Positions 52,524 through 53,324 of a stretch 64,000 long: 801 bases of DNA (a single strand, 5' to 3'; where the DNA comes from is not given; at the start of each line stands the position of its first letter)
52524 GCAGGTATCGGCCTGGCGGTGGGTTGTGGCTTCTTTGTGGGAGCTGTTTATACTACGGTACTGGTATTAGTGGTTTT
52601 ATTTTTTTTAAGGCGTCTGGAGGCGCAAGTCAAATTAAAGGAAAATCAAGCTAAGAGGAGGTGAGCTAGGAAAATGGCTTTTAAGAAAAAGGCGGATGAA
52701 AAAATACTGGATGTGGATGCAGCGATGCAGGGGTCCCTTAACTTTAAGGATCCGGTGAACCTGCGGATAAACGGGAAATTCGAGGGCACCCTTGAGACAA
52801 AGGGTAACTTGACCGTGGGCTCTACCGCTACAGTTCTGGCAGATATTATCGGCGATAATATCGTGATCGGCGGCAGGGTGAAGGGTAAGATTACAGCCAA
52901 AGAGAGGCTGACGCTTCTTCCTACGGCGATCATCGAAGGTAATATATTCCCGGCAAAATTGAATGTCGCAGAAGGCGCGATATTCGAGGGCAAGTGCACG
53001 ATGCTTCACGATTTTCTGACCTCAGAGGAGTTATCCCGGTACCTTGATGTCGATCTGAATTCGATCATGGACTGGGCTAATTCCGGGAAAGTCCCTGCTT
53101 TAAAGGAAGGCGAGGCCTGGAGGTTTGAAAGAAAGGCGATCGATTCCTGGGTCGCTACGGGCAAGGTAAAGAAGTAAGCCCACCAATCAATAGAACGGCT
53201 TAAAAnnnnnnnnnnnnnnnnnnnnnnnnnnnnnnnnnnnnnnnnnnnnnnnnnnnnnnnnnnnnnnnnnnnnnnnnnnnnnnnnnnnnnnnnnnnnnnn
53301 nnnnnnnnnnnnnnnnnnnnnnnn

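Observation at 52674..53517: Bactofilin fused to an excisionase-type HTH domain, followed by a membrane-anchored paralog of the same HTH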

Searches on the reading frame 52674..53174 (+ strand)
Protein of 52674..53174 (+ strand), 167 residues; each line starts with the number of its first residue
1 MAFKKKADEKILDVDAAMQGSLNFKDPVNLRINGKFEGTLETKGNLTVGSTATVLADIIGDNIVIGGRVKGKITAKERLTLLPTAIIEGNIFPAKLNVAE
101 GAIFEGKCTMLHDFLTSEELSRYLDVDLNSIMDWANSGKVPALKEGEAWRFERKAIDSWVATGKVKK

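Call 3: search_protein_families(library=pfam, proteins=[window:52674-53174:+], max_evalue=0.1)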
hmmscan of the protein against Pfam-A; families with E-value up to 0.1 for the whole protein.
window:52674-53174:+ (167 aa): 4 families
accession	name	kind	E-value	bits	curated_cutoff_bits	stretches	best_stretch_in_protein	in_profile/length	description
PF04519.19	Bactofilin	-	2.5e-24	85.8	27.9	1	11-108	2-97/98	Polymer-forming cytoskeletal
PF12728.13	HTH_17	-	3e-11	43.9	27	1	114-162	1-49/51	Helix-turn-helix domain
PF21305.2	type_II_gspD_N0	-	0.0029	17.8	27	1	51-75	11-35/71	GspD-like, N0 domain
PF04509.17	CheC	-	0.048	14.1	22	0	44-64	10-30/38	CheC-like family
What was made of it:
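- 52704..52997 (+): Bactofilin beta-helix domain (residues 11-108), including F104 at the polymerisation interface. Pfam 85.8 bits (call 3).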

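Call 4: search_protein_families(library=ncbifam, proteins=[window:52674-53174:+], max_evalue=0.1)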
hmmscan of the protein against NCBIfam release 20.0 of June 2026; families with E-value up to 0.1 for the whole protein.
window:52674-53174:+ (167 aa): 5 families
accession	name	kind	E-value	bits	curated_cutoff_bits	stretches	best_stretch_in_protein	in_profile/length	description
NF047737.1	antiphage_MADS1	equivalog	1.7e-10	41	80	1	115-160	4-49/49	methylation-associated defense system helix-turn-helix domain-containing protein MAD1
TIGR01764.1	excise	domain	7.1e-07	29.5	28.8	1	114-161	1-48/49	excisionase family DNA-binding protein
NF033787.1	HTH_BldC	subfamily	0.011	15.6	77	1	114-144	2-32/49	BldC family transcriptional regulator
NF011715.0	PRK15136.1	equivalog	0.023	13.4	563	1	44-90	264-311/390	multidrug efflux MFS transporter periplasmic adaptor subunit EmrA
NF049929.1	TransRepsrRacR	equivalog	0.098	12.9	200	0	116-151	26-61/150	DNA-binding transcriptional repressor RacR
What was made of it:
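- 53013..53159 (+): HTH_17/excisionase-fold winged helix (residues 114-162), with an acidic version of the canonical DNA face. Pfam and NCBIfam (calls 3, 4).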

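Call 5: find_homologous_proteins(query=window:52674-53174:+)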
Query window:52674-53174:+ (167 aa): 1938 proteins with E <= 0.001 among 2006 candidates; the best 120 are listed.
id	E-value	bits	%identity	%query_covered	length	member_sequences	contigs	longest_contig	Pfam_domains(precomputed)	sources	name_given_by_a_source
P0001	2.2e-103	361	100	100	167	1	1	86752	PF12728.14,PF04519.20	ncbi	ncbi:polymer-forming cytoskeletal protein [Candidatus Omnitrophota bacterium]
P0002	2.2e-102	358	99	100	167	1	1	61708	PF12728.14,PF04519.20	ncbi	ncbi:polymer-forming cytoskeletal protein [Candidatus Omnitrophota bacterium]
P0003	7.2e-89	314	81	100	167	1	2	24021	PF12728.14,PF04519.20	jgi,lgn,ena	-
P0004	2.6e-88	312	81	100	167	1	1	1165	PF12728.14,PF04519.20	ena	-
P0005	2.9e-88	312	80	100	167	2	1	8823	PF12728.14,PF04519.20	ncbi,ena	-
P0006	3.6e-88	311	80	100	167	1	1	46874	PF12728.14,PF04519.20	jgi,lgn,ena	-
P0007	4.4e-88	311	81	100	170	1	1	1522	PF12728.14,PF04519.20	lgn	-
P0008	9.6e-88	310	83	100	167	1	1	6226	PF12728.14,PF04519.20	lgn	-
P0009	1.1e-87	310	82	100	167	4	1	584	PF12728.14,PF04519.20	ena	-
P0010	1.4e-87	309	80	100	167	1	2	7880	PF12728.14,PF04519.20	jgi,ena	-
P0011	2.1e-87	309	82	99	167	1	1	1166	PF12728.14,PF04519.20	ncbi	-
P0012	2.1e-87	309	81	100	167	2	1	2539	PF12728.14,PF04519.20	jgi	-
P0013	2.7e-87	308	80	100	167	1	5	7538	PF12728.14,PF04519.20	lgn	-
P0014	3.9e-87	308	80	100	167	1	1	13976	PF12728.14,PF04519.20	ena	-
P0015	3.9e-87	308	78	100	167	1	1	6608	PF12728.14,PF04519.20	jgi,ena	-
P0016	4.4e-87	308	81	100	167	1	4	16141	PF12728.14,PF04519.20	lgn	-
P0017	4.7e-87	308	80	99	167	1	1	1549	PF12728.14,PF04519.20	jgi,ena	-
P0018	4.8e-87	308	81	100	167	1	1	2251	PF12728.14,PF04519.20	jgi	jgi:excisionase family DNA binding protein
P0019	5.1e-87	308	83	100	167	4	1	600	PF12728.14,PF04519.20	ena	-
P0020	5.1e-87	308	80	100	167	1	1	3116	PF12728.14,PF04519.20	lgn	-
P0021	5.4e-87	308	80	100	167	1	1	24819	PF12728.14,PF04519.20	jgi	jgi:excisionase family DNA binding protein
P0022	5.4e-87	308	82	100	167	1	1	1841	PF12728.14,PF04519.20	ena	-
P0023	6.1e-87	307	81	100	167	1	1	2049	PF12728.14,PF04519.20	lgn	-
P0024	6.5e-87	307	80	100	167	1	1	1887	PF12728.14,PF04519.20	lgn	-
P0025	6.5e-87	307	80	99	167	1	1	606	PF12728.14,PF04519.20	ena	-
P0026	7.8e-87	307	78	100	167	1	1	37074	PF12728.14,PF04519.20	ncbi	-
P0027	8.0e-87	307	81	100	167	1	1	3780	PF12728.14,PF04519.20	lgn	-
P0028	8.0e-87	307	77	100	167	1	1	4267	PF12728.14,PF04519.20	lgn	-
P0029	9.9e-87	307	80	100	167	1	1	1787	PF12728.14,PF04519.20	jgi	jgi:excisionase family DNA binding protein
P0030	1.1e-86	307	78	100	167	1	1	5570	PF12728.14,PF04519.20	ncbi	-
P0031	1.1e-86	306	80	100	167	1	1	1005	PF12728.14,PF04519.20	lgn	-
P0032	1.2e-86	306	80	99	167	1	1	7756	PF12728.14,PF04519.20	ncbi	-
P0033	1.3e-86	306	79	100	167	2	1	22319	PF12728.14,PF04519.20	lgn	-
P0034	1.4e-86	306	79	99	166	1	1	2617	PF12728.14,PF04519.20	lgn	-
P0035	1.4e-86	306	80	100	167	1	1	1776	PF12728.14,PF04519.20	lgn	-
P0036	1.7e-86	306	81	100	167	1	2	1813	PF12728.14,PF04519.20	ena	-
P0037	2.0e-86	306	80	100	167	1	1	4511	PF12728.14,PF04519.20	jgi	jgi:excisionase family DNA binding protein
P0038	2.0e-86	306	80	100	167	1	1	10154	PF12728.14,PF04519.20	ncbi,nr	ncbi:MAG: polymer-forming cytoskeletal protein [Candidatus Omnitrophica bacterium]|nr:polymer-formin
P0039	2.0e-86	306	79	100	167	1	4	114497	PF12728.14,PF04519.20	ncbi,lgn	-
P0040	2.2e-86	306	82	99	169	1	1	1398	PF12728.14,PF04519.20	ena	-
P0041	2.3e-86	305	79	100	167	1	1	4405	PF12728.14,PF04519.20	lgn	-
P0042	2.3e-86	305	81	100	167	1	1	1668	PF12728.14,PF04519.20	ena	-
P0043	2.5e-86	305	78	100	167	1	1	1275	PF12728.14,PF04519.20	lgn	-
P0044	2.6e-86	305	81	100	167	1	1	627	PF12728.14,PF04519.20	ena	-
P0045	2.8e-86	305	80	100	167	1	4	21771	PF12728.14,PF04519.20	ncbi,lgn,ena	-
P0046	2.8e-86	305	81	100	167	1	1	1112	PF12728.14,PF04519.20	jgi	jgi:excisionase family DNA binding protein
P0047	2.8e-86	305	80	100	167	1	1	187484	PF12728.14,PF04519.20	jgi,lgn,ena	-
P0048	3.3e-86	305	80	100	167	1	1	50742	PF12728.14,PF04519.20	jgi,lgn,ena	-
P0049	3.4e-86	305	82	100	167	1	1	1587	PF12728.14,PF04519.20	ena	-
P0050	3.4e-86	305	78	100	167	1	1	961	PF12728.14,PF04519.20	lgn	-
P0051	3.8e-86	305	80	100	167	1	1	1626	PF12728.14,PF04519.20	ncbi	-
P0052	3.8e-86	305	79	100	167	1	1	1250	PF12728.14,PF04519.20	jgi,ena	-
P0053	4.1e-86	305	81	100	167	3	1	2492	PF12728.14,PF04519.20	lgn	-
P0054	4.3e-86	305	80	100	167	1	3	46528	PF12728.14,PF04519.20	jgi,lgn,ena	-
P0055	4.4e-86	305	78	100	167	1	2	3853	PF12728.14,PF04519.20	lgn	-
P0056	4.7e-86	304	78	100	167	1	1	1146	PF12728.14,PF04519.20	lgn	-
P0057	4.8e-86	304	81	100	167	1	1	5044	PF12728.14,PF04519.20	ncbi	-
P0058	5.1e-86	304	80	100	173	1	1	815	PF12728.14,PF04519.20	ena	-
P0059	5.8e-86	304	80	100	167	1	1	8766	PF12728.14,PF04519.20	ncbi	-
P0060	6.1e-86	304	81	100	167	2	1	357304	PF12728.14,PF04519.20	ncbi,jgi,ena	ncbi:MAG: polymer-forming cytoskeletal protein [Candidatus Omnitrophota bacterium]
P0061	6.3e-86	304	79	99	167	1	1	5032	PF12728.14,PF04519.20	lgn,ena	-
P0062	6.6e-86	304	78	100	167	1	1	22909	PF12728.14,PF04519.20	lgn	-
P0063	6.8e-86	304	80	100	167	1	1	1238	PF12728.14,PF04519.20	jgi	-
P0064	6.8e-86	304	80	100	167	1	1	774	PF12728.14,PF04519.20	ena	-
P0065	6.8e-86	304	79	100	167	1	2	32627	PF12728.14,PF04519.20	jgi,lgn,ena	-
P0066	6.8e-86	304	80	100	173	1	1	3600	PF12728.14,PF04519.20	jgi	-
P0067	7.0e-86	304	77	100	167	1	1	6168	PF12728.14,PF04519.20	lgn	-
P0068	7.4e-86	304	80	100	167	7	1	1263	PF12728.14,PF04519.20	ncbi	-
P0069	7.6e-86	304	80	100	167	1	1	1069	PF12728.14,PF04519.20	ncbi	-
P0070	8.3e-86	304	81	100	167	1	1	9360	PF12728.14,PF04519.20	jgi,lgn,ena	-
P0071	8.4e-86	304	78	100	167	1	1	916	PF12728.14,PF04519.20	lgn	-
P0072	8.4e-86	304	80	100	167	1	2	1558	PF12728.14,PF04519.20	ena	-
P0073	8.8e-86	304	79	99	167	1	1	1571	PF12728.14,PF04519.20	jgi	-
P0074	9.1e-86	304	80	100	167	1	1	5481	PF12728.14,PF04519.20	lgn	-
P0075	9.2e-86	304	80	99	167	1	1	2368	PF12728.14,PF04519.20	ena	-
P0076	9.5e-86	303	78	100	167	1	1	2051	PF12728.14,PF04519.20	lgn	-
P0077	1.1e-85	303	81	100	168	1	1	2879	PF12728.14,PF04519.20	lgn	-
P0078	1.1e-85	303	81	100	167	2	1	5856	PF12728.14,PF04519.20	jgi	jgi:excisionase family DNA binding protein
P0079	1.1e-85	303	78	100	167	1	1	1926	PF12728.14,PF04519.20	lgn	-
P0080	1.2e-85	303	80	99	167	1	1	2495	PF12728.14,PF04519.20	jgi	-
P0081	1.2e-85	303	78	100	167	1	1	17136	PF12728.14,PF04519.20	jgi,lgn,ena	-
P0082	1.3e-85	303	78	100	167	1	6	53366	PF12728.14,PF04519.20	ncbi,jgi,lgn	ncbi:MAG: polymer-forming cytoskeletal protein [Candidatus Omnitrophota bacterium]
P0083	1.3e-85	303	78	100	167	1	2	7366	PF12728.14,PF04519.20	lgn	-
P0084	1.3e-85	303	78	100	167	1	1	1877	PF12728.14,PF04519.20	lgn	-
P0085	1.5e-85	303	80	100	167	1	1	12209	PF12728.14,PF04519.20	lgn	-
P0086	1.5e-85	303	80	100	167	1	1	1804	PF12728.14,PF04519.20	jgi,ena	jgi:cytoskeletal protein CcmA (bactofilin family)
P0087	1.5e-85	303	79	100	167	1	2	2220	PF12728.14,PF04519.20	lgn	-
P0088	1.6e-85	303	80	100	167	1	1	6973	PF12728.14,PF04519.20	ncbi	-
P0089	1.6e-85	303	80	100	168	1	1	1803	PF12728.14,PF04519.20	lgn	-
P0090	1.8e-85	303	81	100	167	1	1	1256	PF12728.14,PF04519.20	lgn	-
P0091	1.8e-85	303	80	100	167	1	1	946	PF12728.14,PF04519.20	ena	-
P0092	1.8e-85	303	80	100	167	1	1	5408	PF12728.14,PF04519.20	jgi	-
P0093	1.9e-85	303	80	100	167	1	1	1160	PF12728.14,PF04519.20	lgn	-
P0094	2.4e-85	302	78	99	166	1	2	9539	PF12728.14,PF04519.20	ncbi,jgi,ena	-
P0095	2.5e-85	302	81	99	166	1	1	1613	PF12728.14,PF04519.20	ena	-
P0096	2.5e-85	302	77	100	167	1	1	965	PF12728.14,PF04519.20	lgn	-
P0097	2.6e-85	302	80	99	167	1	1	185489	PF12728.14,PF04519.20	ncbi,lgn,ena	-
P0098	2.7e-85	302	78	100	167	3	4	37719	PF12728.14,PF04519.20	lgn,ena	-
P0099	2.7e-85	302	78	99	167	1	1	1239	PF12728.14,PF21305.3,PF04519.20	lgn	-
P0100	2.9e-85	302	79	100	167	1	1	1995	PF12728.14,PF04519.20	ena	-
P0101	3.1e-85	302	81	100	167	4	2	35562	PF12728.14,PF04519.20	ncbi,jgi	jgi:excisionase family DNA binding protein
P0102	3.2e-85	302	79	100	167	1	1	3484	PF12728.14,PF04519.20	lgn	-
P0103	3.2e-85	302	78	100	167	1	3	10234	PF12728.14,PF04519.20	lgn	-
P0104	3.5e-85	302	79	100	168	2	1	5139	PF12728.14,PF04519.20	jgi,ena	-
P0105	3.6e-85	302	80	100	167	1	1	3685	PF12728.14,PF04519.20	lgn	-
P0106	3.7e-85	302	78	100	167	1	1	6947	PF12728.14,PF04519.20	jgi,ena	-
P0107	3.8e-85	302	78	100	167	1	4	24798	PF12728.14,PF04519.20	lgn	-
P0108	3.8e-85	302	77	100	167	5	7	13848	PF12728.14,PF04519.20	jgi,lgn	jgi:excisionase family DNA binding protein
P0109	4.2e-85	301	79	99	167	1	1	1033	PF12728.14,PF04519.20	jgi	jgi:excisionase family DNA binding protein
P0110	4.2e-85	301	80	100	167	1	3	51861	PF12728.14,PF04519.20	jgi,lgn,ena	jgi:excisionase family DNA binding protein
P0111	4.2e-85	301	80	100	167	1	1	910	PF12728.14,PF04519.20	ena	-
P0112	4.4e-85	301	80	99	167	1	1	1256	PF12728.14,PF04519.20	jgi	jgi:excisionase family DNA binding protein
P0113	4.4e-85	301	78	100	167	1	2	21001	PF12728.14,PF04519.20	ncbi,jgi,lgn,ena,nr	ncbi:MAG: polymer-forming cytoskeletal protein [Candidatus Omnitrophica bacterium]|nr:polymer-formin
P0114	4.4e-85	301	80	100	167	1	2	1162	PF12728.14,PF04519.20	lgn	-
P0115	4.4e-85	301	78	100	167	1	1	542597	PF12728.14,PF04519.20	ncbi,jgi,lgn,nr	ncbi:MAG: polymer-forming cytoskeletal protein [Candidatus Omnitrophica bacterium]|jgi:excisionase f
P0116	4.4e-85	301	77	100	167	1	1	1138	PF12728.14,PF04519.20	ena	-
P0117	4.7e-85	301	78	100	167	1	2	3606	PF12728.14,PF04519.20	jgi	jgi:excisionase family DNA binding protein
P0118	4.8e-85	301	80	100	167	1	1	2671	PF12728.14,PF04519.20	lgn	-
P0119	4.9e-85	301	81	99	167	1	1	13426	PF12728.14,PF04519.20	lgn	-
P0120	5.1e-85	301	78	100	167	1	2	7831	PF12728.14,PF04519.20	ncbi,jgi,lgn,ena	-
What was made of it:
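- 52674..53177 (+): ORF1: bactofilin-HTH_17 fusion protein, 167 aa. About 1,938 homologous clusters; the top 120 are 166-173 aa long (nearly all 167 aa) and all but one carry both Pfam domains (call 5).
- Not an artefact and phylum-wide: 1,938 clusters (call 5).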

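Call 9: find_encoding_contigs(protein=P0115, flank=4000, max_places=2)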
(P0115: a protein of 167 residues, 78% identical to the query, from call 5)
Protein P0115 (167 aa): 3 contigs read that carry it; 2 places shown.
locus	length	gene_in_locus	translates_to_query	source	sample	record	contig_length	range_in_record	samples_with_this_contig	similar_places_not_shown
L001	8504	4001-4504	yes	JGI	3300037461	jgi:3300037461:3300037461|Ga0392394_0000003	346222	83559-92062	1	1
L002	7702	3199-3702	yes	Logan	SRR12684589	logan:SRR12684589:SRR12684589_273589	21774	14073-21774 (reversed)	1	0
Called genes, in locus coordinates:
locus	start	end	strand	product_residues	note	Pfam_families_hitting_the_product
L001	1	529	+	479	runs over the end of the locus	PF02934:GatB_N, PF02637:GatB_Yqey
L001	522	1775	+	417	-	PF22694:CtpB_N-like, PF00595:PDZ, PF13180:PDZ_2, PF17820:PDZ_6, PF03572:Peptidase_S41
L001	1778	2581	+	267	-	PF04748:Polysacc_deac_2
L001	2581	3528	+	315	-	PF00814:TsaD, PF22521:HypF_C_2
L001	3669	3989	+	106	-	PF02308:MgtC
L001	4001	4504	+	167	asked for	PF04519:Bactofilin, PF12728:HTH_17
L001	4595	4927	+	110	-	PF12728:HTH_17 (weak)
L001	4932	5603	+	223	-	PF00731:AIRC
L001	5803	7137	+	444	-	PF04060:FeS, PF03599:CdhD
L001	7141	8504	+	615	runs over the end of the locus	PF00111:Fer2 (weak), PF13510:Fer2_4 (weak), PF17650:RACo_linker, PF17651:Raco_middle, PF14574:RACo_C_ter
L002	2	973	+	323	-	?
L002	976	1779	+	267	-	PF04748:Polysacc_deac_2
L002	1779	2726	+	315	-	PF00814:TsaD, PF22521:HypF_C_2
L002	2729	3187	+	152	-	PF02308:MgtC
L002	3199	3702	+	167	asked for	PF04519:Bactofilin, PF12728:HTH_17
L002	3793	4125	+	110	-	PF12728:HTH_17 (weak)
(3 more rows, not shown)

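Call 10: find_encoding_contigs(protein=P0060, flank=4000, max_places=2)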
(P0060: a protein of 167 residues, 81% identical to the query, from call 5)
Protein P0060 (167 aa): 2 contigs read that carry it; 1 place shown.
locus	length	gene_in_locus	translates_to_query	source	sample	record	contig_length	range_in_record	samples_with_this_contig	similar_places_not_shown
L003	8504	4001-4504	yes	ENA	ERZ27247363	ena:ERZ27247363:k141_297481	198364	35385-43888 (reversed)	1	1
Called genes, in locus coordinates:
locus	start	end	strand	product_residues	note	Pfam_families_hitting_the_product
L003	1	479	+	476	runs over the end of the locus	PF02934:GatB_N, PF02637:GatB_Yqey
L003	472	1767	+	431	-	PF22694:CtpB_N-like, PF00595:PDZ, PF13180:PDZ_2, PF17820:PDZ_6, PF03572:Peptidase_S41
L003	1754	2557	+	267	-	PF04748:Polysacc_deac_2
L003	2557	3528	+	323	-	PF02543:Carbam_trans_N (faint), PF00814:TsaD, PF22521:HypF_C_2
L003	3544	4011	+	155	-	PF02308:MgtC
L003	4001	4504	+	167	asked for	PF04519:Bactofilin, PF12728:HTH_17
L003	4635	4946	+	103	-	PF12728:HTH_17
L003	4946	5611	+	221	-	PF00731:AIRC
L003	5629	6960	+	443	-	PF04060:FeS, PF03599:CdhD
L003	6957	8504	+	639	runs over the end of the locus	PF00111:Fer2, PF17650:RACo_linker, PF17651:Raco_middle, PF14574:RACo_C_ter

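Call 20: search_protein_representatives(protein=window:52674-53174:+)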
Query: 167 residues. Proteins with E-value up to 0.001 (for the whole library): 11120; up to 1e-10: 597; up to 1e-30: 22. The best 150 are listed.
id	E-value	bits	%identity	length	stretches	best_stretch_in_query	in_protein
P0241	1.3e-51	190.9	54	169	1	4-166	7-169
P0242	1.2e-47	178.0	69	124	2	1-77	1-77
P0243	2.9e-43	163.8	51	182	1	4-165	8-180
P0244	1.6e-41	158.1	53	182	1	5-165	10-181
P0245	1.7e-41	158.0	52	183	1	5-166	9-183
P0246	1.3e-40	155.2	48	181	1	10-166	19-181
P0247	1.8e-40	154.6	68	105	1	18-122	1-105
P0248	1.9e-40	154.6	51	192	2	8-120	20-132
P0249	4.6e-40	153.3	46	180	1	6-162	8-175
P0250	4.5e-39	150.1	48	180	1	8-163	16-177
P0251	5.6e-39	149.8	49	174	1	8-164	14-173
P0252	1.1e-38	148.9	47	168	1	4-161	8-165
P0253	2.2e-38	147.9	47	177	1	7-167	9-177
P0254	9.2e-38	145.9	50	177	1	7-165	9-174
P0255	1.6e-36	141.9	45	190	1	7-163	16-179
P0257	3.8e-34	134.1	45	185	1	5-165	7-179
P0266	4.7e-28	114.3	39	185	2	4-114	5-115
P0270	3.1e-24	101.9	37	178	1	8-165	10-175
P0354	2.4e-14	69.8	28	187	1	11-162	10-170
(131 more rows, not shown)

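Call 22: predict_structure(alignment_id=A1)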
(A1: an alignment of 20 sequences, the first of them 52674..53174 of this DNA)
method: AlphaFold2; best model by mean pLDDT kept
length: 167 residues; sequences in the alignment: 20
mean_pLDDT: 82.4   pTM: 0.67
mean pLDDT of the five models: 82.4, 81.1, 81.0, 77.4, 67.4
residues with pLDDT >= 90: 61; 70-90: 86; 50-70: 10; < 50: 10
segments of 3 or more residues with pLDDT < 50: 1-9
pLDDT, mean of each block of 10 residues (from residue 1): 42 75 82 89 89 92 95 93 96 93 90 80 82 79 73 79 65
secondary structure, 60 per line:
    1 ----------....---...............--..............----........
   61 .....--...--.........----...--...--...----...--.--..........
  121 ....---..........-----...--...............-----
elements in order: E11-14 E18-32 E35-48 E53-65 E68-70 E73-81 E86-88 E91-93 E96-98 E103-105 E114-116 H117-124 H128-137 E143-145 E148-152 H153-162
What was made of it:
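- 52674..52697 (+): N-terminal peptide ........, a putative bactofilin membrane-targeting sequence. The region is disordered in the model (pLDDT<50 for residues 1-9, call 22).
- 53013..53159 (+): Model elements: b114-116, a117-124, a128-137, b143-145, b148-152, a153-162 (call 22).
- On Bactofilin (PF04519 / DUF583): The AF2 model shows a beta-helix (call 22).
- Checked: ORF1: a beta-helix followed by beta-alpha-alpha-beta-beta-alpha (call 22, pLDDT 82).
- The single-chain model has a moderately confident overall arrangement (pTM 0.67, call 22).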

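Call 23: list_cluster_members(proteins=[P0241, P0243, P0245, P0246, P0249, P0252, P0257, P0266, P0270, P0354])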
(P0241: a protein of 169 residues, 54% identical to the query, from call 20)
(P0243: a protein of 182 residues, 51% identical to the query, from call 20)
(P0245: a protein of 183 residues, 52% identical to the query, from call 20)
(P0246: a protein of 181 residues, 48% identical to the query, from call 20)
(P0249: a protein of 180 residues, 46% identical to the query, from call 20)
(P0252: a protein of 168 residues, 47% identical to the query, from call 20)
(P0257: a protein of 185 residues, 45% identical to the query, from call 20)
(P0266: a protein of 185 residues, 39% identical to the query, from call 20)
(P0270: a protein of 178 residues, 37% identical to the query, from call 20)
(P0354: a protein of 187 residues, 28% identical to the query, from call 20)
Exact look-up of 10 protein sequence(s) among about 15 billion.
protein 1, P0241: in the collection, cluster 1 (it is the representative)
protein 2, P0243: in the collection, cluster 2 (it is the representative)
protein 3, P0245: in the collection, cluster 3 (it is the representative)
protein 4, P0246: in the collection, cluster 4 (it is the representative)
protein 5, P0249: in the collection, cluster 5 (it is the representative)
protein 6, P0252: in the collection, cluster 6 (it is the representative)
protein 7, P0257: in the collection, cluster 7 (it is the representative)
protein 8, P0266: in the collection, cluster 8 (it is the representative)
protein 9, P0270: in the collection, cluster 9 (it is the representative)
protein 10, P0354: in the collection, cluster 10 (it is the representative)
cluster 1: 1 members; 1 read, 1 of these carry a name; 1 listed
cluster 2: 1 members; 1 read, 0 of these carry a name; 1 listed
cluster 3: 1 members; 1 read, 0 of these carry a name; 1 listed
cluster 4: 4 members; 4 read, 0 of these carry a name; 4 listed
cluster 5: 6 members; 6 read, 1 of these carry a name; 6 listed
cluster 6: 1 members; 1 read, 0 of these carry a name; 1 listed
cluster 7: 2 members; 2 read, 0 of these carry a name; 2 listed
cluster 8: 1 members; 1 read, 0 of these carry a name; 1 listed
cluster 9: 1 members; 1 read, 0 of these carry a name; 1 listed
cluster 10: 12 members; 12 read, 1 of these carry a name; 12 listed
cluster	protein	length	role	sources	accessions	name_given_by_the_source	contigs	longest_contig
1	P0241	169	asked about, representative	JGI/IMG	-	excisionase family DNA binding protein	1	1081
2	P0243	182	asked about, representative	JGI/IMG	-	-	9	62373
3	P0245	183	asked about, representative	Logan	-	-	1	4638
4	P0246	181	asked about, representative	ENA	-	-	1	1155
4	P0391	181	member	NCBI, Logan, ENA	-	-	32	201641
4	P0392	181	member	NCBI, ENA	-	-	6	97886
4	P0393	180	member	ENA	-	-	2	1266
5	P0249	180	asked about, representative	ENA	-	-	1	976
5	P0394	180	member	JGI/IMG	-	cytoskeletal protein CcmA (bactofilin family)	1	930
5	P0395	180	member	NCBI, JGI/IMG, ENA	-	-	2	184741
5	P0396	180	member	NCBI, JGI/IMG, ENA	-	-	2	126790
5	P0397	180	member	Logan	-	-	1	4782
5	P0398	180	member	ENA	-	-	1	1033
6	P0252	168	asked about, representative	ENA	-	-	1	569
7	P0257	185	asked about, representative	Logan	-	-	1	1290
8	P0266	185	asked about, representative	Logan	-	-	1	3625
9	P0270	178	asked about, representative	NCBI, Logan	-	-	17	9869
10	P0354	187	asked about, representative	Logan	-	-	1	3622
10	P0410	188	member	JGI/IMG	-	-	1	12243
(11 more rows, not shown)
